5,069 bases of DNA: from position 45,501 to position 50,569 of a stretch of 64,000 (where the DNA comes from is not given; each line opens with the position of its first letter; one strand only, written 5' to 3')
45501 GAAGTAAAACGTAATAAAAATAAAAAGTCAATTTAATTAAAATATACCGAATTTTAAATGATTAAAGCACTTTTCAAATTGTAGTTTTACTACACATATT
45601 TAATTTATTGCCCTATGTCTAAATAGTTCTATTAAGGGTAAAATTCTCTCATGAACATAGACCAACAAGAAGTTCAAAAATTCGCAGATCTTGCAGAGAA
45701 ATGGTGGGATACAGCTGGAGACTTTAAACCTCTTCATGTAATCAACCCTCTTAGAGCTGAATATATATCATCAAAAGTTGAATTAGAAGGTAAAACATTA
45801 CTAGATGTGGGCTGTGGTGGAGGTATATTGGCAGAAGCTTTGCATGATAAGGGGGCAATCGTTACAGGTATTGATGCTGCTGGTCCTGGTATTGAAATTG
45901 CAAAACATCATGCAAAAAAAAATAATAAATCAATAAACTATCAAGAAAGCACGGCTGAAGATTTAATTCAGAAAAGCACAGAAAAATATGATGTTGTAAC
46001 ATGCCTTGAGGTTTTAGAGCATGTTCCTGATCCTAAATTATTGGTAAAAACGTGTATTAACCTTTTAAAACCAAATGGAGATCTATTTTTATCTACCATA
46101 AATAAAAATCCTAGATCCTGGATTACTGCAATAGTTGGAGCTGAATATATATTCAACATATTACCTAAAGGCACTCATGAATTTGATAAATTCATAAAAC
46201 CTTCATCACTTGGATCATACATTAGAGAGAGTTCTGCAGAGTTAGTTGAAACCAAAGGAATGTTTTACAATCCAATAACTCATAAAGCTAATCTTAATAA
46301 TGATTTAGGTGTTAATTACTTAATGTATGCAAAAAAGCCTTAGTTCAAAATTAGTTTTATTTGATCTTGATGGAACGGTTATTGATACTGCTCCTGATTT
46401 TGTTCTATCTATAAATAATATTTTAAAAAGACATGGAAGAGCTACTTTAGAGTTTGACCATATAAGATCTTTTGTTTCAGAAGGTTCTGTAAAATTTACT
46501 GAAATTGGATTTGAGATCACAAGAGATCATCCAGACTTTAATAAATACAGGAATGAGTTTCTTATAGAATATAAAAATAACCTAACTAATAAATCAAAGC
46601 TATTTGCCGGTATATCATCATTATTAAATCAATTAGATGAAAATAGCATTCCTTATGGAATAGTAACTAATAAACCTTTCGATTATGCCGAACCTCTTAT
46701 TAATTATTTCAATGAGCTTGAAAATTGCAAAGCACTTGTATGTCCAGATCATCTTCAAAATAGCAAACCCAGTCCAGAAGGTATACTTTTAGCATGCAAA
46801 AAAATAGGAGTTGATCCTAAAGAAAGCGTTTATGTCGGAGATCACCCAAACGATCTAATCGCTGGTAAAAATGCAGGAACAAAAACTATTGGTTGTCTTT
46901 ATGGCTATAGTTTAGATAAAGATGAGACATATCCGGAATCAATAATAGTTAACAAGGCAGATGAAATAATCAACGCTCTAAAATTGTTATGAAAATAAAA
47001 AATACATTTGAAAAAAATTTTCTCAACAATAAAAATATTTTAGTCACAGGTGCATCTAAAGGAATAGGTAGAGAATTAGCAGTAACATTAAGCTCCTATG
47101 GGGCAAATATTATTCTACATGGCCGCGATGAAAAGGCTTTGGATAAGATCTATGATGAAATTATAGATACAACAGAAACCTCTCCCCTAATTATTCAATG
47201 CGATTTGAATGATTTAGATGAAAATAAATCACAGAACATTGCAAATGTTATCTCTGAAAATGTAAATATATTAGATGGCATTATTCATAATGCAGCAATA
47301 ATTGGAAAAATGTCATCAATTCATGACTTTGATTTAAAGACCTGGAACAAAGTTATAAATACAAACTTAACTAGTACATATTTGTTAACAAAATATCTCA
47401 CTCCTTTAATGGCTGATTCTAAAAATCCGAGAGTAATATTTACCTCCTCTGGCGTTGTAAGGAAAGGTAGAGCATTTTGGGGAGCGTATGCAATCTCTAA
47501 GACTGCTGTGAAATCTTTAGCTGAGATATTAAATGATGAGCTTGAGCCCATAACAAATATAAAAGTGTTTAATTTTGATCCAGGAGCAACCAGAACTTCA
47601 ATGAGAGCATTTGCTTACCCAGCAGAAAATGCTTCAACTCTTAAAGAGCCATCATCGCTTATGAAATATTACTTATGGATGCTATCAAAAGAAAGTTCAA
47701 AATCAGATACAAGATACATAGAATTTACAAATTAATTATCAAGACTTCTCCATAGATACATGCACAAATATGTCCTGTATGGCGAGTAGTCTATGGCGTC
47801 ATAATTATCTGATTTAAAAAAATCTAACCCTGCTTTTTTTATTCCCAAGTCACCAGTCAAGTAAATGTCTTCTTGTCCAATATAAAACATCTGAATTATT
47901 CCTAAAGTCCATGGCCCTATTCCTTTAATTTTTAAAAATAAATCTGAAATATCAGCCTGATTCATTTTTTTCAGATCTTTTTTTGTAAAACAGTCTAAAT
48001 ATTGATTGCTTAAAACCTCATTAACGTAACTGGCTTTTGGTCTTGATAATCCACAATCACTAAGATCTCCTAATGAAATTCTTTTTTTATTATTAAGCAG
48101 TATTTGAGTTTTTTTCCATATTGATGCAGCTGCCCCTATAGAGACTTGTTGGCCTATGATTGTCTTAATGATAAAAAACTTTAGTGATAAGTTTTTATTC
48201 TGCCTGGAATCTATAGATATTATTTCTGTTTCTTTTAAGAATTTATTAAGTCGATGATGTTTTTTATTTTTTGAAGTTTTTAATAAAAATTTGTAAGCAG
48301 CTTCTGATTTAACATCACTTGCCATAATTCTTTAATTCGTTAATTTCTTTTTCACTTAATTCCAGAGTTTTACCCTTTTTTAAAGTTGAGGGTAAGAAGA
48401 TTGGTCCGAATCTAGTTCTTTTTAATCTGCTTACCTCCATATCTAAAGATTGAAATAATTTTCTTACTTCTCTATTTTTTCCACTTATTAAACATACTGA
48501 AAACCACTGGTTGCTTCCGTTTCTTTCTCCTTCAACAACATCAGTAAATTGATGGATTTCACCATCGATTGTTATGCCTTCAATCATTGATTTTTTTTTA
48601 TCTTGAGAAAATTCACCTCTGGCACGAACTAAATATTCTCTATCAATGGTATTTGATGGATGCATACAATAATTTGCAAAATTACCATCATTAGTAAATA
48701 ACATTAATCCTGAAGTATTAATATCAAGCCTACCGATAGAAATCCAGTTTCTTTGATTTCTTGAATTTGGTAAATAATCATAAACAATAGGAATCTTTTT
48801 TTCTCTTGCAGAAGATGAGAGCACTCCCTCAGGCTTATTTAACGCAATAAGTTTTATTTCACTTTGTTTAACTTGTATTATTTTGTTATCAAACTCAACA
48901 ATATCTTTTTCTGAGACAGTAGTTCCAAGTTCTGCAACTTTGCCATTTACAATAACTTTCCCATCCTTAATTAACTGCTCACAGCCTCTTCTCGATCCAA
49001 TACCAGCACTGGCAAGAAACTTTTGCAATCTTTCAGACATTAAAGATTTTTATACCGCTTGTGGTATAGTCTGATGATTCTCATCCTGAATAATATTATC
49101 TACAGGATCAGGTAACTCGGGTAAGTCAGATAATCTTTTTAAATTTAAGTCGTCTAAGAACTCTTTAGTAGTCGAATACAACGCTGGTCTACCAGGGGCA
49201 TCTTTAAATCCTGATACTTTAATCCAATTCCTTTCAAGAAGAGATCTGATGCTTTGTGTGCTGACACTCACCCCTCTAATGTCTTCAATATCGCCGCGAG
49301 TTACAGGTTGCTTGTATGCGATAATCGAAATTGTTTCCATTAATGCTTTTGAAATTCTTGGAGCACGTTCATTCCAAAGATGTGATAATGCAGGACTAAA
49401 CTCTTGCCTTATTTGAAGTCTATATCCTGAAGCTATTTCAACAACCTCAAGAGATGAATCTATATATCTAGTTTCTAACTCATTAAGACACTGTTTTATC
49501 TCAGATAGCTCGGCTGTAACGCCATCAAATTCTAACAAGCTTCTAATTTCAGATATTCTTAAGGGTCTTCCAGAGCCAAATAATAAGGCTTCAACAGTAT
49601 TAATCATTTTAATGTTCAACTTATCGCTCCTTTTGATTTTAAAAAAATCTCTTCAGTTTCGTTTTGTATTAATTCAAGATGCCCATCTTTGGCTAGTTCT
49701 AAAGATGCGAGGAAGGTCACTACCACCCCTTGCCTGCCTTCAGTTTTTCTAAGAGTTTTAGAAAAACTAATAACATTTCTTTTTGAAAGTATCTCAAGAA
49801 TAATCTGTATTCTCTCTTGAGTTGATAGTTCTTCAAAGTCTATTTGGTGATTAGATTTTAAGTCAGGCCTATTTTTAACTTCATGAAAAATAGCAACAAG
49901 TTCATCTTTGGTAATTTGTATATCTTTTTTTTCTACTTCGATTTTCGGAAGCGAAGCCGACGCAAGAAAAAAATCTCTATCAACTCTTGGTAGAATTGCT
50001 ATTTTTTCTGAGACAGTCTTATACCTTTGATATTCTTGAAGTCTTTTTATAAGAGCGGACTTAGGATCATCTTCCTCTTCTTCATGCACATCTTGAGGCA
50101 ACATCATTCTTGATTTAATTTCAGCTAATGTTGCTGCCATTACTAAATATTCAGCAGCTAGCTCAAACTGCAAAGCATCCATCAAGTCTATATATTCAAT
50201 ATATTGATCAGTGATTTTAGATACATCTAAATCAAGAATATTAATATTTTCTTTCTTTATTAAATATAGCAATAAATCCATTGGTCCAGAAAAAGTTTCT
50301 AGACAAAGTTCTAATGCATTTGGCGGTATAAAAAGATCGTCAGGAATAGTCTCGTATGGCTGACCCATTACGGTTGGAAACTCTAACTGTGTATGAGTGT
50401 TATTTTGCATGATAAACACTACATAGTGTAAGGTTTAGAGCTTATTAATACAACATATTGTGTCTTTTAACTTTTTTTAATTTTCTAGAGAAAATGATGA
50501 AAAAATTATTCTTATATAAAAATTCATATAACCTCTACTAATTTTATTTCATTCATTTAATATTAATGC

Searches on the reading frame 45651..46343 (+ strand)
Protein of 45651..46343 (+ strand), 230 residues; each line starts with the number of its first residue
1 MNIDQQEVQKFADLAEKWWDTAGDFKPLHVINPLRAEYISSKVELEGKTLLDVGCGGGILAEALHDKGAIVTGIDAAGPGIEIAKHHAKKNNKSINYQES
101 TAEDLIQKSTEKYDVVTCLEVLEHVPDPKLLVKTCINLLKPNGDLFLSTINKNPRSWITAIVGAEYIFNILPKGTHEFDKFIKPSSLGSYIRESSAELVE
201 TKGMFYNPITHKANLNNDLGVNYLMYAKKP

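Call 87: search_protein_families(library=pfam, proteins=[window:45651-46343:+], max_evalue=0.001)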
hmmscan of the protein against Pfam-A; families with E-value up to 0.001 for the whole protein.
window:45651-46343:+ (230 aa): 14 families
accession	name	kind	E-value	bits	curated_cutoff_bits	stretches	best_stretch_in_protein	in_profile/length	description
PF13489.12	Methyltransf_23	-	1.7e-23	83.6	27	1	44-159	20-127/164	Methyltransferase domain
PF08241.18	Methyltransf_11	-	4e-21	75.9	21.2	1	51-146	1-94/95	Methyltransferase domain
PF13649.12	Methyltransf_25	-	2.3e-17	63.9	27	1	51-143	2-97/97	Methyltransferase domain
PF08242.18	Methyltransf_12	-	5.8e-17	62.7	30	1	51-145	1-98/98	Methyltransferase domain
PF13847.12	Methyltransf_31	-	2.4e-16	60.1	27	1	46-151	3-113/145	Methyltransferase domain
PF06325.19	PrmA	-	1.6e-10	41.4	22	1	42-156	157-267/296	Ribosomal protein L11 methyltransferase (PrmA)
PF02353.26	CMAS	-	2.4e-08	34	27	1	39-174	54-193/273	Mycolic acid cyclopropane synthetase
PF01209.24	Ubie_methyltran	-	8.7e-08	32.2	20.1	1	4-173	5-176/233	ubiE/COQ5 methyltransferase family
PF05401.17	NodS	-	2.6e-07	31.1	24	1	49-172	46-169/201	Nodulation protein S (NodS)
PF05175.20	MTS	-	2.7e-06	27.6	23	1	46-118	31-104/170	Methyltransferase small domain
PF05219.18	DREV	-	3.3e-06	26.9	26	1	35-148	83-187/265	DREV methyltransferase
PF13679.12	Methyltransf_32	-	0.00025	21.5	27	1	37-119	19-108/143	Methyltransferase domain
PF08003.17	Methyltransf_9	-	0.00034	20.1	23.8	1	44-150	113-220/315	Protein of unknown function (DUF1698)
PF07021.18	MetW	-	0.00073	19.7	21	0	46-134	13-97/193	Methionine biosynthesis protein MetW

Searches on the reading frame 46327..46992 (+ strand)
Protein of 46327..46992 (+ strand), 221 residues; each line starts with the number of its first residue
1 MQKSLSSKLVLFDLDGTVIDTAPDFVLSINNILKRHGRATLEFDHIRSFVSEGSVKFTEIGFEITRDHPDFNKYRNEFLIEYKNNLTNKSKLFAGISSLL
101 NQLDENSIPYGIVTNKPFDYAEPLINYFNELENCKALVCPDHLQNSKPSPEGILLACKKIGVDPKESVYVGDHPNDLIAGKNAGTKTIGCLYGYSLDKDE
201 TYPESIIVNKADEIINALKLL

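Call 87: search_protein_families(library=pfam, proteins=[window:46327-46992:+], max_evalue=0.001)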
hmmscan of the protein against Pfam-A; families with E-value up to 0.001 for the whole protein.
window:46327-46992:+ (221 aa): 4 families
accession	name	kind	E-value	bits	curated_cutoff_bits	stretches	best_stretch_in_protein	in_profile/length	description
PF13419.12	HAD_2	-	5.6e-35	121.5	23.8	1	10-189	1-177/178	Haloacid dehalogenase-like hydrolase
PF00702.32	Hydrolase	-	1e-23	85.2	26.4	1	8-184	2-191/191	haloacid dehalogenase-like hydrolase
PF12710.13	HAD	-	7.1e-09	36.8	27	1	10-177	1-185/189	haloacid dehalogenase-like hydrolase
PF13242.12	Hydrolase_like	-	2.3e-08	34.3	22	1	146-201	3-59/75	HAD-hyrolase-like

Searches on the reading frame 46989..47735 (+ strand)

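Call 87: search_protein_families(library=pfam, proteins=[window:46989-47735:+], max_evalue=0.001)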
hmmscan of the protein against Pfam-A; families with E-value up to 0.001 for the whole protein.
window:46989-47735:+ (248 aa): 6 families
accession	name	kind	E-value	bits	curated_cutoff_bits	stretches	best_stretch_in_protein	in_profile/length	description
PF00106.31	adh_short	-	4.6e-42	144.2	26.6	1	15-209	1-190/195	short chain dehydrogenase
PF13561.12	adh_short_C2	-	7.2e-29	101.5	27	1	21-210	1-185/236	Enoyl-(Acyl carrier protein) reductase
PF08659.16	KR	-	3.2e-11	43.9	22.6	1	17-189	3-171/180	KR domain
PF08643.16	DUF1776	-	3.2e-07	30.5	25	1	107-200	104-203/294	Fungal family of unknown function (DUF1776)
PF01370.27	Epimerase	-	1.6e-05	24.9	20.9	1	17-195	1-171/240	NAD dependent epimerase/dehydratase family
PF02719.21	Polysacc_synt_2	-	0.00026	20.7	20.2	1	17-104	1-87/293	Polysaccharide biosynthesis protein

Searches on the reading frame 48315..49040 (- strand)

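Call 87: search_protein_families(library=pfam, proteins=[window:48315-49040:-], max_evalue=0.001)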
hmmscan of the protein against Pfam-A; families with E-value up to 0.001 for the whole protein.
window:48315-49040:- (241 aa): 2 families
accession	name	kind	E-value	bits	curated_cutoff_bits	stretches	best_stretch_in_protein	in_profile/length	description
PF00849.27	PseudoU_synth_2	-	1.6e-19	71.1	26.8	1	64-197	2-151/152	RNA pseudouridylate synthase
PF01479.30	S4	-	2.5e-13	49.9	22.8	1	3-48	1-48/48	S4 domain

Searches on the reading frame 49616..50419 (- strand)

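Call 87: search_protein_families(library=pfam, proteins=[window:49616-50419:-], max_evalue=0.001)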
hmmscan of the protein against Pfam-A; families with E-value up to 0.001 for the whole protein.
window:49616-50419:- (267 aa): 1 family
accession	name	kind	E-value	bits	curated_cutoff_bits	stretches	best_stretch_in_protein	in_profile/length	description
PF02616.19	SMC_ScpA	-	8.6e-26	91.8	24.6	1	53-255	1-223/232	Segregation and condensation protein ScpA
